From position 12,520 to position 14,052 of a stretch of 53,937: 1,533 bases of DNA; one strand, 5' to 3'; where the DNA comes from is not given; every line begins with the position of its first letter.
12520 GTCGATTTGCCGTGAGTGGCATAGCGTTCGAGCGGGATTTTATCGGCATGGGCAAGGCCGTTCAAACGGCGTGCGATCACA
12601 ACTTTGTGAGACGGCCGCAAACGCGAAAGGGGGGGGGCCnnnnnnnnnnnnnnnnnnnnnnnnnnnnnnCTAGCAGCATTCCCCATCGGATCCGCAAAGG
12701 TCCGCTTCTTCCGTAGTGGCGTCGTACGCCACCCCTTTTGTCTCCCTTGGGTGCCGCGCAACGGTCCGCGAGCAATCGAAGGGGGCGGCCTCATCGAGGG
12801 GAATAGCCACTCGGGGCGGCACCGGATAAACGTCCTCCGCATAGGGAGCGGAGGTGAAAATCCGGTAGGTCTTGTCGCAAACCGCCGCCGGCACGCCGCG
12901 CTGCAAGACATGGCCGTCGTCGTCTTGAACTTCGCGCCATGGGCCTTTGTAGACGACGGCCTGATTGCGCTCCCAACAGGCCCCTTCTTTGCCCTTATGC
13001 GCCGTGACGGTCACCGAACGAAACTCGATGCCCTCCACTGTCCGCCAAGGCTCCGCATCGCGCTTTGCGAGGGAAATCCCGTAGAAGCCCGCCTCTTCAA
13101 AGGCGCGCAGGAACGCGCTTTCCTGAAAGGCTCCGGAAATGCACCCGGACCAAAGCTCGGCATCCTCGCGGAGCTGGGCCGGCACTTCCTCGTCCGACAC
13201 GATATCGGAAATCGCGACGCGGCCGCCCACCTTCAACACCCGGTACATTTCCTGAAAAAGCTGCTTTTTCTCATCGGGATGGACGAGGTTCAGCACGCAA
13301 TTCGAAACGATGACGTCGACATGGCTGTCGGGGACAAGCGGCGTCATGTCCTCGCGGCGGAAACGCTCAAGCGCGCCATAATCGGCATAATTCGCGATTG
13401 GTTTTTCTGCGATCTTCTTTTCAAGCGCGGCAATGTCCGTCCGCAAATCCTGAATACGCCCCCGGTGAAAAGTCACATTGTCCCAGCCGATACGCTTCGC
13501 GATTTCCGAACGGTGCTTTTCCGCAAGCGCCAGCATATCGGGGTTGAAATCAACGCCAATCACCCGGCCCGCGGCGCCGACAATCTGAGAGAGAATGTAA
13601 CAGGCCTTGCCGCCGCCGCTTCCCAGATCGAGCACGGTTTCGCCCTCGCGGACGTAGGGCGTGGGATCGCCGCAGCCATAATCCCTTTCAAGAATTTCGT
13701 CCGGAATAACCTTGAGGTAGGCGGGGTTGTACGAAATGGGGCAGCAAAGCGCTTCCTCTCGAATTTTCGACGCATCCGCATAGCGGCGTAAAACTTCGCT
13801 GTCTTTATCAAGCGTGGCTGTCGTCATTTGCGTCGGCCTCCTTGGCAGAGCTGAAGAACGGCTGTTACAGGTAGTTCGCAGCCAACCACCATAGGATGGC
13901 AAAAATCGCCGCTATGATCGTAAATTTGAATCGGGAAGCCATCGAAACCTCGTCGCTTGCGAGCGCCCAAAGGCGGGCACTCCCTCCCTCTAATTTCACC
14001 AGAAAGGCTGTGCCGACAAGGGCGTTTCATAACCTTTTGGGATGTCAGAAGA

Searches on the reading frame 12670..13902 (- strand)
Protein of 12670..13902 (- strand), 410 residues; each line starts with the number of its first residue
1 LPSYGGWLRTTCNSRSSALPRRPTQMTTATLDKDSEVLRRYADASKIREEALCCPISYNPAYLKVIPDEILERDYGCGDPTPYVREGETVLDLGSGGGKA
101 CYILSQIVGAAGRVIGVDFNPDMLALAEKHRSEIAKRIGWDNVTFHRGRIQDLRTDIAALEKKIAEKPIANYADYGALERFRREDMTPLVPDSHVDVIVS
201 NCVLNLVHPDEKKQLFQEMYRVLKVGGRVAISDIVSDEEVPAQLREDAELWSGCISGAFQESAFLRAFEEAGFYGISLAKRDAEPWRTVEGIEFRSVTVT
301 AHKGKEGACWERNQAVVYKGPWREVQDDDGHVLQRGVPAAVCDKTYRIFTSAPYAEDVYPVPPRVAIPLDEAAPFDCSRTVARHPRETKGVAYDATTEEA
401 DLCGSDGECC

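Call 3: search_protein_families(library=pfam, proteins=[window:12670-13902:-], max_evalue=0.01)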
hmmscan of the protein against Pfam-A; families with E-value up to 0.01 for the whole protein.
window:12670-13902:- (410 aa): 14 families
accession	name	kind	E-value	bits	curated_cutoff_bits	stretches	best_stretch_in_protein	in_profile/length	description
PF13847.12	Methyltransf_31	-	2.8e-28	98.9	27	2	86-155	3-68/145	Methyltransferase domain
PF13649.12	Methyltransf_25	-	1.9e-17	64.2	27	2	90-155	1-60/97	Methyltransferase domain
PF08241.18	Methyltransf_11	-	1.7e-15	57.9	21.2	2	179-231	44-95/95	Methyltransferase domain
PF01209.24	Ubie_methyltran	-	7.7e-12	45.5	20.1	1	84-155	45-112/233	ubiE/COQ5 methyltransferase family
PF13489.12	Methyltransf_23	-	4.9e-10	39.8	27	1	85-277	21-163/164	Methyltransferase domain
PF08242.18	Methyltransf_12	-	4.2e-09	37.4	30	1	91-229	1-98/98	Methyltransferase domain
PF01135.25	PCMT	-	3.3e-06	27.5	20.3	1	85-147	72-130/210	Protein-L-isoaspartate(D-aspartate) O-methyltransferase (PCMT)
PF01728.25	FtsJ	-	8.6e-06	26.2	24.1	1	84-159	19-84/181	FtsJ-like methyltransferase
PF20922.3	Anamorsin_N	-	9.1e-05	22.7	27.1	1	190-252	47-109/163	Anamorsin, N-terminal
PF03848.20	TehB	-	0.0028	17.5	20.4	0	185-272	86-173/193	Tellurite resistance protein TehB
PF06325.19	PrmA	-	0.003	17.6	22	0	192-238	224-265/296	Ribosomal protein L11 methyltransferase (PrmA)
PF01269.23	Fibrillarin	-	0.0042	16.7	27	1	83-124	68-109/227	Fibrillarin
PF05148.21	Methyltransf_8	-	0.0047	17.3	27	1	190-237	118-162/219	Hypothetical methyltransferase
PF24675.1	NpmA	-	0.0074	16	60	0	88-164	25-100/214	16S rRNA (adenine(1408)-N(1))-methyltransferase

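Call 5: search_protein_families(library=ncbifam, proteins=[window:12670-13902:-], max_evalue=0.01)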
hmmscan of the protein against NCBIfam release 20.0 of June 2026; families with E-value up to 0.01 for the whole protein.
window:12670-13902:- (410 aa): 40 families (the best 25 are shown)
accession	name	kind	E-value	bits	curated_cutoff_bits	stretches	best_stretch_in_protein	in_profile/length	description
NF040538.1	methyl_ArsM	equivalog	5.5e-111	371.2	500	1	35-361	10-339/356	arsinothricin biosynthesis methyltransferase ArsM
NF008823.0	PRK11873.1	subfamily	1.3e-56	192.1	263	2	190-284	142-234/272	arsenite methyltransferase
NF038099.1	AsSugarArsM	exception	2e-40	139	400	2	190-350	130-299/321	arsenosugar biosynthesis arsenite methyltransferase ArsM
NF041537.1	ArsM_AhpD_UU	exception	1.5e-34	119.3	510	2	190-297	141-247/345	arsenite methyltransferase/AhpD domain selenoprotein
NF047649.1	MTase_UXPK_star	exception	4.9e-31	107.8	460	2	190-279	142-229/283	methyltransferase/UXPK-star double selenoprotein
NF041536.1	ArsM_DUF2284_UU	exception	2.7e-29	101.8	575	2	190-279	141-228/459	arsenite methyltransferase/DUF2284 domain selenoprotein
NF040539.1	AST_met_ArsM_2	exception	3.9e-19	69.5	240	1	192-277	126-209/262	putative arsinothricin biosynthesis methyltransferase ArsM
NF045667.1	MTase_DVU1556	equivalog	6e-18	65.1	155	2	178-274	68-161/213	DVU_1556 family methyltransferase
NF043040.1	corrin_prot_MT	hypoth_equivalog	8e-14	51.6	180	2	84-142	39-96/216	corrinoid protein-associated methyltransferase CpaM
NF001244.0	PRK00216.1-5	equivalog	1.7e-12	47.1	216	1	86-154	48-118/236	bifunctional demethylmenaquinone methyltransferase/2-methoxy-6-polyprenyl-1,4-benzoquinol methylase UbiE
TIGR02072.1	BioC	equivalog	7.3e-10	39.1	184.95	2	156-237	65-138/244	malonyl-ACP O-methyltransferase BioC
NF052510.1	methyltran_MpqE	exception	1.1e-09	38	335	1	85-153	45-110/234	methyl-plastoquinone biosynthesis methyltransferase MpqE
NF001240.0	PRK00216.1-1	equivalog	1.1e-09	37.7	378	1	84-128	61-105/251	bifunctional demethylmenaquinone methyltransferase/2-methoxy-6-polyprenyl-1,4-benzoquinol methylase UbiE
TIGR01934.1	MenG_MenH_UbiE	subfamily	1.4e-09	37.6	158.35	1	85-142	38-94/223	ubiquinone/menaquinone biosynthesis methyltransferase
TIGR02752.1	MenG_heptapren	equivalog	1.6e-08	34.4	419.85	1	84-134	43-93/231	demethylmenaquinone methyltransferase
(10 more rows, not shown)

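Call 55: find_related_loci(query=window:12670-13827:-, collection=genome_contigs, flank=6000)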
Query window:12670-13827:- (385 aa) in genome_contigs; peptide patterns used: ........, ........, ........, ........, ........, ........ (x = any residue, [..] = any of these).
599 stretches matched a pattern (row limit reached: there are more); 563 encode a relative of the query (tblastn E <= 1e-3); the best 80 are kept; 80 distinct loci.
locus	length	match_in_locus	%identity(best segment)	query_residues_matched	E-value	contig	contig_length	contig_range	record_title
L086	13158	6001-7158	65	1-385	2e-176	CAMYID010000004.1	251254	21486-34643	MAG: uncultured Alphaproteobacteria bacterium isolate Biocath_Alpha_33 genome assembly, contig: k127_4395, whole genome 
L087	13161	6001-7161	66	1-385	3e-174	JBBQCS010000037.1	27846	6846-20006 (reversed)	MAG: Alphaproteobacteria bacterium isolate Co_metawrap_1221 Cmw_1221_k141_15672601_length_27846_cov_26.8607, whole genom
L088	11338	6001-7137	64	5-385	8e-165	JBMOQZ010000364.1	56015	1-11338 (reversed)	MAG: Myxococcota bacterium isolate Betzabe_MAG167 MAG167_364, whole genome shotgun sequence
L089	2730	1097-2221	64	12-385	2e-173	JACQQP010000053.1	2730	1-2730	MAG: Candidatus Omnitrophota bacterium isolate NC_groundwater_1336_Ag_S-0.2um_47_36 S_p2_S4_coassembly_k141_1265115, who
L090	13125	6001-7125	63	12-385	2e-160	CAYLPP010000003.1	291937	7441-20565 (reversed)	MAG TPA_asm: uncultured bacterium isolate SRP342105_co1_308 genome assembly, contig: NODE_29_length_291937_cov_9.149369,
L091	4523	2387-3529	61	1-379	6e-163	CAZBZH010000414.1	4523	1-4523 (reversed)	MAG TPA_asm: uncultured Acidobacteriota bacterium isolate SRP135972_co1_119 genome assembly, contig: NODE_32422_length_4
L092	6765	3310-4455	59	6-385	3e-159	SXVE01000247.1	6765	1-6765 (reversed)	MAG: Acidobacteria bacterium isolate F1-140-MAGs169 F1-140__c200209, whole genome shotgun sequence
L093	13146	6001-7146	59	6-385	3e-158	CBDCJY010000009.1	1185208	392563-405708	MAG: Pyrinomonadaceae bacterium isolate 0bc9c3e4-857b-42b5-a55a-c237b0de220f genome assembly, contig: contig_9, whole ge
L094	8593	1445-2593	59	6-385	7e-158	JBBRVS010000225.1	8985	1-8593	MAG: Pyrinomonadales bacterium isolate La3_metabat2.217 La3_metabat2.217_K_78973_L_8985_cov_85.1370, whole genome shotgu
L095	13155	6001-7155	61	2-385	5e-157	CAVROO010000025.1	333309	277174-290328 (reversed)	MAG: uncultured Acidobacteriota bacterium isolate MFD03804.bin.2.150 genome assembly, contig: contig_64683, whole genome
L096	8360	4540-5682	58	6-385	2e-156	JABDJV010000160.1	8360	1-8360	MAG: Pyrinomonadaceae bacterium isolate SS_bin_32 k127_2851734, whole genome shotgun sequence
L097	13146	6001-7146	57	6-385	6e-156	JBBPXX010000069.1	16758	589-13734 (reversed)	MAG: Pyrinomonadales bacterium isolate bin.105 bin.105_S6Ck141_512078_length_16758_cov_37.5270, whole genome shotgun seq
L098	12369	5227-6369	59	6-385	2e-155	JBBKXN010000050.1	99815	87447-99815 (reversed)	MAG: Pyrinomonadaceae bacterium isolate metabat_bins.147 k119_2774975, whole genome shotgun sequence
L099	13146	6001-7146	57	6-385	1e-154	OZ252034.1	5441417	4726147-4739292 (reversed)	MAG: Pyrinomonadaceae bacterium isolate 41dda736-7ff2-45ff-a8fc-0584c9c3cda8 genome assembly, chromosome: 1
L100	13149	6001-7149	61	6-385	1e-154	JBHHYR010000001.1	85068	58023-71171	MAG: Candidatus Binatia bacterium isolate Maj_2_bin.38 NODE_43_length_85068_cov_7.017092, whole genome shotgun sequence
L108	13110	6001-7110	59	9-380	1e-151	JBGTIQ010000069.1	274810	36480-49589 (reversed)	MAG: Pyrinomonadaceae bacterium isolate JTS-RE268 k141_7733668, whole genome shotgun sequence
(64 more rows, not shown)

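Call 58: search_protein_families(library=ncbifam, proteins=[L095:7131-8144:+, L108:10018-10779:-], max_evalue=0.001)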
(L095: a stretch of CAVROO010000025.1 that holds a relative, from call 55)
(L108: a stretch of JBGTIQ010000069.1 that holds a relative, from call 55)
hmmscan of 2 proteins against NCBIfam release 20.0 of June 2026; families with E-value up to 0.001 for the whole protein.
L095:7131-8144:+ (337 aa): 30 families (the best 25 are shown)
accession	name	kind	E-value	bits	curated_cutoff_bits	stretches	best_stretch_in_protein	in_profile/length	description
TIGR04167.1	rSAM_SeCys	equivalog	1.4e-133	444.8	300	1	36-336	3-303/303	arsenosugar biosynthesis radical SAM (seleno)protein ArsS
TIGR04078.1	rSAM_yydG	equivalog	3e-08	33.5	300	1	42-122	2-84/309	YydG family radical SAM peptide epimerase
TIGR02668.1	moaA_archaeal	equivalog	5.6e-08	32.1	325.25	1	40-117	9-88/303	GTP 3',8-cyclase MoaA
TIGR02666.1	moaA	equivalog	7.2e-08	31.8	284.05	1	40-122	9-99/336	GTP 3',8-cyclase MoaA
TIGR04317.1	W_rSAM_matur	equivalog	7.4e-08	31.9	380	1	41-179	4-139/349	tungsten cofactor oxidoreductase radical SAM maturase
NF001199.0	PRK00164.2-1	equivalog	1.7e-07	30.7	231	1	41-122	12-95/308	GTP 3',8-cyclase MoaA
TIGR03962.1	mycofact_rSAM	equivalog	5.3e-07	29.1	265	1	47-184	18-152/339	mycofactocin radical SAM maturase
NF050035.1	rSAM_WgK_link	exception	2.4e-06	26.8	650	1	43-177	11-144/367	radical SAM/SPASM peptide maturase WgkB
TIGR04347.1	pseudo_SAM_Halo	equivalog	4.3e-06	26.3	525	1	46-136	43-134/390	TIGR04347 family pseudo-SAM/SPASM protein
TIGR04403.1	rSAM_skfB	equivalog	5.8e-06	25.3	300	1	47-134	110-197/402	sporulation killing factor system radical SAM maturase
TIGR04546.1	rSAM_ahbC_deAc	equivalog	5.9e-06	25.3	650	1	38-129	36-128/390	12,18-didecarboxysiroheme deacetylase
NF049973.1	radical_Rv1681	equivalog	8.9e-06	24.9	380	1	51-181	82-211/326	Rv1681 family radical SAM protein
TIGR04051.1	rSAM_NirJ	equivalog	1.8e-05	23.9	515.45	1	46-130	7-92/354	heme d1 biosynthesis radical SAM protein NirJ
TIGR04055.1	rSAM_NirJ2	equivalog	2.1e-05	24.2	500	1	46-129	5-88/326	putative heme d1 biosynthesis radical SAM protein NirJ2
NF047865.1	rSAM_PapB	equivalog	2.1e-05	23.9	340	1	42-115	4-83/330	PapB family radical SAM/SPASM ranthipeptide maturase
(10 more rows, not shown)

L108:10018-10779:- (253 aa): 2 families
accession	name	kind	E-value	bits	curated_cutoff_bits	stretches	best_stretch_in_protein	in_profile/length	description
TIGR04282.1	glyco_like_cofC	hypoth_equivalog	4.7e-50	170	134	1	29-219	1-189/189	TIGR04282 family arsenosugar biosynthesis glycosyltransferase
TIGR03552.1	F420_cofC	equivalog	2.3e-13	50.2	105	1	37-222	8-187/196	2-phospho-L-lactate guanylyltransferase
